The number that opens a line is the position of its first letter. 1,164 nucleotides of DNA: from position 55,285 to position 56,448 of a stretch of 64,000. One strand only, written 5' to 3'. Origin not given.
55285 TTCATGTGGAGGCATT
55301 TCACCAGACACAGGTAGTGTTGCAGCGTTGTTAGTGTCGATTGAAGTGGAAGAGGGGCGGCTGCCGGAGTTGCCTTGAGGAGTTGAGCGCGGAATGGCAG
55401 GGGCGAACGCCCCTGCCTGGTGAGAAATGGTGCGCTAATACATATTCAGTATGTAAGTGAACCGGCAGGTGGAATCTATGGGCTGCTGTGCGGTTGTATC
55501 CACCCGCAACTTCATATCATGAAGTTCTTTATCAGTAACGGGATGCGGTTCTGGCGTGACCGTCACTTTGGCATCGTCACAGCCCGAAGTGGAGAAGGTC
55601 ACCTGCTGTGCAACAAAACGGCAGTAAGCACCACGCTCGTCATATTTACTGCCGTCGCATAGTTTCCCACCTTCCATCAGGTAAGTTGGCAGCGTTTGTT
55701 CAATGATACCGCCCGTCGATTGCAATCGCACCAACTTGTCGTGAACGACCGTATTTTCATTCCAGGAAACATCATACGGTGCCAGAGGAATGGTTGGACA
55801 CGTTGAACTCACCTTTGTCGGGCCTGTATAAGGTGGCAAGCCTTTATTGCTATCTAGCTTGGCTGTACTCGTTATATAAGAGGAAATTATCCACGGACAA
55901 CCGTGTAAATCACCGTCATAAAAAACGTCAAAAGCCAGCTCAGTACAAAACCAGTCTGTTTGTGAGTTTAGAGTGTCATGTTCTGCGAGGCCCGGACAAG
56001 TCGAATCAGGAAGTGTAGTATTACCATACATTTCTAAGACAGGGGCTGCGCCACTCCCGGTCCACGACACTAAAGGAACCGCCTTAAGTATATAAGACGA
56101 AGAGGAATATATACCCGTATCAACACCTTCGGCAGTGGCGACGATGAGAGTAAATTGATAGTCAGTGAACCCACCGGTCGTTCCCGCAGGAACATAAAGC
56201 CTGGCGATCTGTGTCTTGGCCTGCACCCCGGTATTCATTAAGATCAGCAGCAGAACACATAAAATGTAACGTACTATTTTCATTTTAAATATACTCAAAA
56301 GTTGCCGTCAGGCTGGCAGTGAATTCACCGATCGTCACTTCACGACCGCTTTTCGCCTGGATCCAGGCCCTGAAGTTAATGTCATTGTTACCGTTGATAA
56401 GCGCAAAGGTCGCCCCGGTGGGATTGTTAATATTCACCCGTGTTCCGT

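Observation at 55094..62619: Strain-specific chaperone-usher fimbrial operon inserted between yoaC and yoaB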

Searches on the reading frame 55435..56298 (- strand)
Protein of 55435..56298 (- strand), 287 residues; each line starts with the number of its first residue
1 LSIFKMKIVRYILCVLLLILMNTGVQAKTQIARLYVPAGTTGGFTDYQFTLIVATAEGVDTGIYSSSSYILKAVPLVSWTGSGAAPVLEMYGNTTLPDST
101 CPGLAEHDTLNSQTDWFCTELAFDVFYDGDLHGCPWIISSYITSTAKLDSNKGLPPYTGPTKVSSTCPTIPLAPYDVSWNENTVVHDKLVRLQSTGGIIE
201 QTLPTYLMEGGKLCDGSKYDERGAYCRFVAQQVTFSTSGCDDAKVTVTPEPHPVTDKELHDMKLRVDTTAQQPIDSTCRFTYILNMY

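Call 41: search_protein_families(proteins=[window:55435-56298:-], library=ncbifam)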
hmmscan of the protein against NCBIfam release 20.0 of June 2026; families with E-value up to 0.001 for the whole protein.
window:55435-56298:- (287 aa): 0 families

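Call 45: find_related_loci(query=window:55435-56283:-, collection=genome_contigs, flank=10000)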
Query window:55435-56283:- (282 aa) in genome_contigs; peptide patterns used: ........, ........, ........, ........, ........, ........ (x = any residue, [..] = any of these).
15 stretches matched a pattern; 1 encode a relative of the query (tblastn E <= 1e-3); 1 distinct loci.
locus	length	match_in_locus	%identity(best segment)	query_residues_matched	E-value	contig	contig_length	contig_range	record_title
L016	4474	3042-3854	41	1-280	2e-69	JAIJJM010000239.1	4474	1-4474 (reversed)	MAG: Collinsella sp. isolate Map_57_008 contig_100_2902, whole genome shotgun sequence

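Call 46: search_solved_structures(query=window:55435-56283:-, max_evalue=1)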
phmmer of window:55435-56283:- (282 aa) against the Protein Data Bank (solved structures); distinct sequences matched with E-value up to 1: 0.

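Call 47: find_homologous_proteins(query=window:55435-56283:-, max_evalue=1e-10)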
Query window:55435-56283:- (282 aa): 121 proteins with E <= 1e-10 among 820 candidates; the best 120 are listed.
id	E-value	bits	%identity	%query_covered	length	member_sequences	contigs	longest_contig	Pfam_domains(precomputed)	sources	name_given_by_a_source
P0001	6.5e-191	651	100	100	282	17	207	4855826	PF11245.14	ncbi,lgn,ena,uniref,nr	ncbi:StfH/YfcO family fimbrial adhesin [Escherichia coli]|uniref:StfH/YfcO family fimbrial adhesin n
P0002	3.5e-125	435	67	100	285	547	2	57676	PF11245.14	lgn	-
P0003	2.1e-124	432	66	100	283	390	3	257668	PF11245.14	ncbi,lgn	ncbi:StfH/YfcO family fimbrial adhesin [Escherichia coli]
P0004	3.0e-113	396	60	100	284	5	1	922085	PF11245.14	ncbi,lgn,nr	ncbi:DUF2544 domain-containing protein [Escherichia coli]|nr:DUF2544 domain-containing protein [Esch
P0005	3.6e-113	396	60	100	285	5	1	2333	PF11245.14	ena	-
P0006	5.1e-113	395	61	100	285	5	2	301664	PF11245.14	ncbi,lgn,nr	ncbi:DUF2544 domain-containing protein [Escherichia coli]|nr:DUF2544 domain-containing protein [Esch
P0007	8.2e-113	394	59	100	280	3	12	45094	PF11245.14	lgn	-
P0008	4.3e-112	392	58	100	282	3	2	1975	PF11245.14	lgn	-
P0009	3.5e-111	389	59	100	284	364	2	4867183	PF11245.14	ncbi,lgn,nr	ncbi:DUF2544 domain-containing protein [Escherichia coli]|nr:DUF2544 domain-containing protein [Esch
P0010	4.3e-110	386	62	100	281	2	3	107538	PF11245.14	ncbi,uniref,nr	ncbi:adhesin [Escherichia coli]|uniref:StfH/YfcO family fimbrial adhesin n=1 Tax=Escherichia coli Ta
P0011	5.8e-109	382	60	100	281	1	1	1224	PF11245.14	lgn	-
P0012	7.0e-109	382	61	93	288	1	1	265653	PF11245.14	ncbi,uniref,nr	ncbi:StfH/YfcO family fimbrial adhesin [Escherichia coli]|uniref:StfH/YfcO family fimbrial adhesin n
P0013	9.0e-109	381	60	100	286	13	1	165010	PF11245.14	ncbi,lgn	ncbi:DUF2544 domain-containing protein [Escherichia coli]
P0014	1.0e-107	378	58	100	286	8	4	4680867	PF11245.14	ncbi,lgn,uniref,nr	ncbi:TPA: DUF2544 domain-containing protein [Escherichia coli]|uniref:StfH/YfcO family fimbrial adhe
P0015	2.6e-102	360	57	100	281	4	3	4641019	PF11245.14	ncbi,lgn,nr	ncbi:DUF2544 domain-containing protein [Escherichia coli]|nr:DUF2544 domain-containing protein [Esch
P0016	4.6e-100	353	55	100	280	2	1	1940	PF11245.14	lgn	-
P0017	9.9e-99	348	55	100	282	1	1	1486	PF11245.14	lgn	-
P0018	5.9e-98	346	60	89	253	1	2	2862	PF11245.14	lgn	-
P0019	1.8e-97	344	72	72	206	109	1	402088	PF11245.14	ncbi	ncbi:TPA: StfH/YfcO family fimbrial adhesin, partial [Escherichia coli]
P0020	1.4e-93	331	52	99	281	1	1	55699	PF11245.14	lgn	-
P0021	2.7e-92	327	53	99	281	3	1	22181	PF11245.14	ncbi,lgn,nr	ncbi:TPA: DUF2544 domain-containing protein [Escherichia coli]|nr:DUF2544 domain-containing protein 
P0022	1.5e-91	325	53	100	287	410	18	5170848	PF11245.14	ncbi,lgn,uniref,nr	ncbi:StfH/YfcO family fimbrial adhesin [Escherichia coli]|uniref:DUF2544 domain-containing protein n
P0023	2.4e-90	321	52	99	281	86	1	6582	PF11245.14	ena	-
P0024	9.0e-90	319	53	99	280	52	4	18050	PF11245.14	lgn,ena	-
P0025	1.3e-89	318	52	99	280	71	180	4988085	PF11245.14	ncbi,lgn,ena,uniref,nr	ncbi:DUF2544 domain-containing protein [Escherichia coli]|uniref:StfH/YfcO family fimbrial adhesin n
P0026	2.6e-89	317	52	100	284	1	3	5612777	PF11245.14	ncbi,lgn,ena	ncbi:StfH/YfcO family fimbrial adhesin [Pseudocitrobacter corydidari]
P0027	3.4e-89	317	51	99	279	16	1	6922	PF11245.14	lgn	-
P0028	7.7e-89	316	52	100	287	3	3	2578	PF11245.14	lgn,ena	-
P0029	1.8e-88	315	51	99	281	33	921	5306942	PF11245.14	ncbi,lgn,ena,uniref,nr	ncbi:DUF2544 domain-containing protein [Escherichia coli]|uniref:PF11245 family protein n=1 Tax=Esch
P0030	2.8e-88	314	51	100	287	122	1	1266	PF11245.14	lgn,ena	-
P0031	6.8e-88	313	51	99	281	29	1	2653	PF11245.14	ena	-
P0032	9.7e-88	312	52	100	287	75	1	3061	PF11245.14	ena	-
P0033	1.2e-87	312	52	99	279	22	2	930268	PF11245.14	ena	-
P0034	1.9e-87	311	53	100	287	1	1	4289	PF11245.14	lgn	-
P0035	4.1e-87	310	51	99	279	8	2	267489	PF11245.14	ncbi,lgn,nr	ncbi:StfH/YfcO family fimbrial adhesin [Escherichia albertii]|nr:DUF2544 domain-containing protein [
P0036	7.3e-87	309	52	100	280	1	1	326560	PF11245.14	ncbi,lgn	-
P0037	2.0e-86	308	50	100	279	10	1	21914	PF11245.14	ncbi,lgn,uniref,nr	ncbi:StfH/YfcO family fimbrial adhesin [Escherichia albertii]|uniref:StfH/YfcO family fimbrial adhes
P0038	2.2e-86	308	51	99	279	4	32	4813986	PF11245.14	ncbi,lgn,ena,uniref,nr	ncbi:DUF2544 domain-containing protein [Escherichia coli]|uniref:StfH/YfcO family fimbrial adhesin n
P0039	6.5e-86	306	51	99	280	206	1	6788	PF11245.14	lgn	-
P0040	1.9e-85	305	50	99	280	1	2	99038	PF11245.14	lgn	-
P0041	9.2e-85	302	49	99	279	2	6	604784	PF11245.14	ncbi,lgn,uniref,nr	ncbi:YfcO family protein [Escherichia coli]|uniref:StfH/YfcO family fimbrial adhesin n=1 Tax=Escheri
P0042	1.5e-83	298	49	99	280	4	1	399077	PF11245.14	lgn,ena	-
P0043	2.5e-83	298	50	100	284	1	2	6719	PF11245.14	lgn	-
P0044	3.9e-83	297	53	94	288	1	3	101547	PF11245.14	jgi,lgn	jgi:hypothetical protein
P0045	6.3e-83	296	50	100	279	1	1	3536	PF11245.14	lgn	-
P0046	4.2e-81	290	52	94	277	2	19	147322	PF11245.14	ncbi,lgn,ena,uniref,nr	ncbi:StfH/YfcO family fimbrial adhesin [Escherichia coli]|uniref:StfH/YfcO family fimbrial adhesin n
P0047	4.5e-81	290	53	100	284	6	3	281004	PF11245.14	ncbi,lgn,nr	ncbi:DUF2544 domain-containing protein [Escherichia coli]|nr:DUF2544 domain-containing protein [Esch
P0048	6.5e-81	290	56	84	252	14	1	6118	PF11245.14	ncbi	ncbi:TPA: StfH/YfcO family fimbrial adhesin, partial [Escherichia coli]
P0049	8.0e-81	290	50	100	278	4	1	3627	PF11245.14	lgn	-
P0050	9.2e-81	289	51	100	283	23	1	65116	PF11245.14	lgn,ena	-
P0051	1.3e-78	282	51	100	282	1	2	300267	PF11245.14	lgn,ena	-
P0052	1.3e-78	282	49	100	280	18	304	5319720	PF11245.14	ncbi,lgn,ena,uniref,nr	ncbi:TPA: StfH/YfcO family fimbrial adhesin [Escherichia coli]|uniref:DUF2544 domain-containing prot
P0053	2.0e-78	282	49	100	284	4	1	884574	PF11245.14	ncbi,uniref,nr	ncbi:DUF2544 domain-containing protein [Escherichia coli]|uniref:StfH/YfcO family fimbrial adhesin n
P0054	7.0e-78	280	51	100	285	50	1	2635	PF11245.14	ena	-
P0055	7.3e-78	280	49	100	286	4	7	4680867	PF11245.14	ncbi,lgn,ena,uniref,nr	ncbi:TPA: DUF2544 domain-containing protein [Escherichia coli]|uniref:StfH/YfcO family fimbrial adhe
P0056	7.7e-78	280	52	100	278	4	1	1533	PF11245.14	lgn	-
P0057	1.6e-77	279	49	100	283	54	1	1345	PF11245.14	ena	-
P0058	1.1e-76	276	51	100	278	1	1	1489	PF11245.14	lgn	-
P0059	1.1e-76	276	49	100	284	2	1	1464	PF11245.14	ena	-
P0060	1.5e-76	276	56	77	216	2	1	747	PF11245.14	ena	-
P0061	1.1e-75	273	48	100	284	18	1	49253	PF11245.14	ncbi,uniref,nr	ncbi:StfH/YfcO family fimbrial adhesin [Escherichia coli]|uniref:StfH/YfcO family fimbrial adhesin n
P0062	2.1e-75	272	46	100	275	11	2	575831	PF11245.14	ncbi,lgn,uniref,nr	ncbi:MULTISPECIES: StfH/YfcO family fimbrial adhesin [unclassified Escherichia]|uniref:StfH/YfcO fam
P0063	2.1e-75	272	48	100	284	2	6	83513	PF11245.14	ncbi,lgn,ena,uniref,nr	ncbi:StfH/YfcO family fimbrial adhesin [Escherichia coli]|uniref:StfH/YfcO family fimbrial adhesin n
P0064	2.3e-75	272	51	100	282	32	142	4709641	PF11245.14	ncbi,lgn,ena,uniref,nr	ncbi:StfH/YfcO family fimbrial adhesin [Escherichia coli]|uniref:StfH/YfcO family fimbrial adhesin n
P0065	2.9e-75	271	48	100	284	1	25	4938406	PF11245.14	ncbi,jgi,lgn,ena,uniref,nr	ncbi:adhesin [Escherichia coli]|uniref:StfH/YfcO family fimbrial adhesin n=1 Tax=Escherichia coli Ta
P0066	2.9e-75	271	48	100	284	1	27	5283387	PF11245.14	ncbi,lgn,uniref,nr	ncbi:TPA: StfH/YfcO family fimbrial adhesin [Escherichia coli]|uniref:StfH/YfcO family fimbrial adhe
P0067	4.2e-75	271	48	100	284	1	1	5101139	PF11245.14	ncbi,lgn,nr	ncbi:DUF2544 domain-containing protein [Escherichia coli]|nr:DUF2544 domain-containing protein [Esch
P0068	4.3e-75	271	53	79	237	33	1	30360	PF11245.14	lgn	-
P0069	9.7e-75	270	50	100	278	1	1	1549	PF11245.14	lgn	-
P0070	3.5e-74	268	49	96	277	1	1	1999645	PF11245.14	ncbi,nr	ncbi:putative fimbrial adhesin YfcO [Escherichia coli TA054]|nr:putative fimbrial adhesin YfcO [Esch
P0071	5.0e-74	267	47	100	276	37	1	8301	PF11245.14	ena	-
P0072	6.1e-74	267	49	100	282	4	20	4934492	PF11245.14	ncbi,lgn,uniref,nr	ncbi:StfH/YfcO family fimbrial adhesin [Escherichia fergusonii]|uniref:StfH/YfcO family fimbrial adh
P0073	6.6e-74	267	48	100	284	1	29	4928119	PF11245.14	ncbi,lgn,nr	ncbi:DUF2544 domain-containing protein [Escherichia coli]|nr:DUF2544 domain-containing protein [Esch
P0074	9.0e-74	266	47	100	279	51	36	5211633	PF11245.14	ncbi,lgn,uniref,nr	ncbi:TPA: DUF2544 domain-containing protein [Escherichia coli]|uniref:StfH/YfcO family fimbrial adhe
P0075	2.6e-73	265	49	100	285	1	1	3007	PF11245.14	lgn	-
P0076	3.3e-73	265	52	86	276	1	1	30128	PF11245.14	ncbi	ncbi:TPA: StfH/YfcO family fimbrial adhesin [Escherichia coli]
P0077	4.9e-73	264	48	100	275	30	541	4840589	PF11245.14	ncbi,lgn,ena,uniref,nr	ncbi:DUF2544 domain-containing protein [Escherichia coli]|uniref:DUF2544 domain-containing protein n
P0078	8.7e-73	263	48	100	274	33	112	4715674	PF11245.14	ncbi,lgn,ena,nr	ncbi:StfH/YfcO family fimbrial adhesin [Escherichia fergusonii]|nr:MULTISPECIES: StfH/YfcO family fi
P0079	1.1e-72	263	48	100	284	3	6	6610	PF11245.14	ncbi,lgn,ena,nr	ncbi:TPA: StfH/YfcO family fimbrial adhesin [Escherichia coli]|nr:DUF2544 domain-containing protein 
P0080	1.3e-72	263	47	100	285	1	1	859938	PF11245.14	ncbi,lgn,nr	ncbi:DUF2544 domain-containing protein [Escherichia coli]|nr:DUF2544 domain-containing protein [Esch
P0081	3.9e-72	261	45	100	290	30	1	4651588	PF11245.14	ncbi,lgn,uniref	ncbi:StfH/YfcO family fimbrial adhesin [Escherichia ruysiae]|uniref:StfH/YfcO family fimbrial adhesi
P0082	4.7e-72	261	44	100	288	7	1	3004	PF11245.14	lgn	-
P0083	6.7e-72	260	47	100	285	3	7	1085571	PF11245.14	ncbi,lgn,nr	ncbi:DUF2544 domain-containing protein [Escherichia coli]|nr:DUF2544 domain-containing protein [Esch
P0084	1.5e-71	259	47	100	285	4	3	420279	PF11245.14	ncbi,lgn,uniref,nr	ncbi:TPA: DUF2544 domain-containing protein [Escherichia coli]|uniref:StfH/YfcO family fimbrial adhe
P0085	2.0e-71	259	48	94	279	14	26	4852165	PF11245.14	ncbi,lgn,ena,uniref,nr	ncbi:DUF2544 domain-containing protein [Escherichia albertii]|uniref:StfH/YfcO family fimbrial adhes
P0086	2.9e-71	258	47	100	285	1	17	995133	PF11245.14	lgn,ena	-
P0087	4.1e-71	258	47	100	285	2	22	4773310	PF11245.14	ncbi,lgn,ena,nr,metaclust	ncbi:DUF2544 domain-containing protein [Escherichia coli]|nr:StfH/YfcO family fimbrial adhesin [Esch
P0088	4.6e-71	258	43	100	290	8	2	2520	PF11245.14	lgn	-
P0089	4.7e-71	257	47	100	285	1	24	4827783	PF11245.14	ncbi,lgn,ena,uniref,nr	ncbi:StfH/YfcO family fimbrial adhesin [Escherichia coli]|uniref:StfH/YfcO family fimbrial adhesin n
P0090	1.1e-70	256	47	100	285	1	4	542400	PF11245.14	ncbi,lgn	ncbi:TPA: StfH/YfcO family fimbrial adhesin [Escherichia coli]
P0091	1.9e-69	252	47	100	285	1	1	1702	PF11245.14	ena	-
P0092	1.9e-69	252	47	100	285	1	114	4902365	PF11245.14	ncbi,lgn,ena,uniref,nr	ncbi:DUF2544 domain-containing protein [Escherichia coli]|uniref:StfH/YfcO family fimbrial adhesin n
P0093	7.2e-69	250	46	100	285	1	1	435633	PF11245.14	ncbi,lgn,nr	ncbi:DUF2544 domain-containing protein [Escherichia coli]|nr:DUF2544 domain-containing protein [Esch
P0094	1.3e-68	249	46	100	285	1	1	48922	PF11245.14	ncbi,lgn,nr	ncbi:TPA: DUF2544 domain-containing protein [Escherichia coli]|nr:DUF2544 domain-containing protein 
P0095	1.3e-68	249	46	100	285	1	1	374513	PF11245.14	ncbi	-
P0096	6.0e-68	247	51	82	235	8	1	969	PF11245.14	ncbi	ncbi:StfH/YfcO family fimbrial adhesin, partial [Escherichia coli]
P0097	4.2e-66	241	44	99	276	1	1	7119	PF11245.14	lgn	-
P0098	7.7e-66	240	59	67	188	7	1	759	PF11245.14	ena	-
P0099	1.3e-64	236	42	100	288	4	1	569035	PF11245.14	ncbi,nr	ncbi:TPA: DUF2544 domain-containing protein [Escherichia coli]|nr:DUF2544 domain-containing protein 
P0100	2.1e-64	236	48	90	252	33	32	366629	PF11245.14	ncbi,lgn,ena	-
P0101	9.4e-64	234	65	56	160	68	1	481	PF11245.14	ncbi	ncbi:StfH/YfcO family fimbrial adhesin, partial [Escherichia coli]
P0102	2.3e-63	232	44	99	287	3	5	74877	PF11245.14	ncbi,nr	ncbi:DUF2544 domain-containing protein [Escherichia coli]|nr:DUF2544 domain-containing protein [Esch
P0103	3.6e-63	232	48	90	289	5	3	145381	PF11245.14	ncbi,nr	ncbi:TPA: DUF2544 domain-containing protein [Escherichia coli]|nr:DUF2544 domain-containing protein 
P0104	3.0e-62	229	44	99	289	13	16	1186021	PF11245.14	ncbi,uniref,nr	ncbi:TPA: StfH/YfcO family fimbrial adhesin [Escherichia coli]|uniref:StfH/YfcO family fimbrial adhe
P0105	3.1e-62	229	48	90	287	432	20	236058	PF11245.14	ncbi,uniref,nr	ncbi:TPA: StfH/YfcO family fimbrial adhesin [Escherichia coli]|uniref:DUF2544 domain-containing prot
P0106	5.7e-62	228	44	99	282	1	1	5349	PF11245.14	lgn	-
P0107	7.5e-62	227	43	99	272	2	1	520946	PF11245.14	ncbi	ncbi:fimbrial adhesin YfcO [Escherichia coli]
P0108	4.7e-61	225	51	79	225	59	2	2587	PF11245.14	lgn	-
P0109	7.1e-61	224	56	61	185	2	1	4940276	PF11245.14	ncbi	-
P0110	1.1e-60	223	49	87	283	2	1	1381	PF11245.14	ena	-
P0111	4.8e-60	221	41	99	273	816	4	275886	PF11245.14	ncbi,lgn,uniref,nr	ncbi:fimbrial adhesin YfcO [Escherichia coli]|uniref:fimbrial adhesin YfcO n=1 Tax=Escherichia coli 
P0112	7.2e-59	217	41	99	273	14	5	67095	PF11245.14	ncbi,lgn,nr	ncbi:DUF2544 domain-containing protein [Escherichia coli]|nr:DUF2544 domain-containing protein [Esch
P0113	9.6e-58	214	44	85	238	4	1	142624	PF11245.14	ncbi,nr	ncbi:DUF2544 domain-containing protein, partial [Escherichia coli]|nr:DUF2544 domain-containing prot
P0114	1.4e-57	213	44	89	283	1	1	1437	PF11245.14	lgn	-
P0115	3.5e-57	212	41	99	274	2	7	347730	PF11245.14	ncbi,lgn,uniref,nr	ncbi:fimbrial adhesin YfcO [Escherichia coli]|uniref:fimbrial adhesin YfcO n=1 Tax=Escherichia coli 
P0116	6.5e-55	205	45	84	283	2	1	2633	PF11245.14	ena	-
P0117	5.9e-52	195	40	99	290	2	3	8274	PF11245.14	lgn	-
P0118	4.8e-51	192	38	99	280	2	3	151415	PF11245.14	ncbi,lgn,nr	ncbi:DUF2544 domain-containing protein [Salmonella enterica subsp. salamae]|nr:DUF2544 domain-contai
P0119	1.1e-46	178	39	99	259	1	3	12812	PF11245.14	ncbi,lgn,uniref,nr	ncbi:StfH/YfcO family fimbrial adhesin [Escherichia coli]|uniref:StfH/YfcO family fimbrial adhesin n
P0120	1.5e-42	164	35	99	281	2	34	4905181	PF11245.14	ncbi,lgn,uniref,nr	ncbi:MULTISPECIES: fimbrial adhesin StfH [Enterobacteriaceae]|uniref:Fimbrial adhesin StfH n=1 Tax=C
